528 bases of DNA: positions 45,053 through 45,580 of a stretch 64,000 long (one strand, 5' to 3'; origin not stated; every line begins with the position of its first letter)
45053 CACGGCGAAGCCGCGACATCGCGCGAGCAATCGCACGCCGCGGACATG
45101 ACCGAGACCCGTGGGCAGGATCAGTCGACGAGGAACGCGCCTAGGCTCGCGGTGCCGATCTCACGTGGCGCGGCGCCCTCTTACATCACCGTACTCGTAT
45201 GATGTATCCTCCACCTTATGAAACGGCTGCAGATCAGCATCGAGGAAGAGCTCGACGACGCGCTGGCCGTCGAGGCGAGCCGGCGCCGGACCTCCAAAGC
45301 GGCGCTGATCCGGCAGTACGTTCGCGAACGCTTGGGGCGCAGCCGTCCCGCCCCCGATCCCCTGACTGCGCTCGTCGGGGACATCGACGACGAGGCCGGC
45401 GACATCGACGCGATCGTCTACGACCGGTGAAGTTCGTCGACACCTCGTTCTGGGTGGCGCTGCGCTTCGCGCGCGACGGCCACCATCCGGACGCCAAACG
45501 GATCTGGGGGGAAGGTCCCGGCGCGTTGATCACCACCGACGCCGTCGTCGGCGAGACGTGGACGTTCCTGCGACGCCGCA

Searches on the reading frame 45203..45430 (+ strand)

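Call 59: search_protein_families(library=pfam, proteins=[window:45203-45430:+], max_evalue=0.001)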
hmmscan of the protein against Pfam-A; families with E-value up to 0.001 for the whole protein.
window:45203-45430:+ (75 aa): 1 family
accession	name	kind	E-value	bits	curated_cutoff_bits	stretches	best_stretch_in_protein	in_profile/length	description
PF01402.27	RHH_1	-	4.3e-07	30.1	20.5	1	8-46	1-39/39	Ribbon-helix-helix protein, copG family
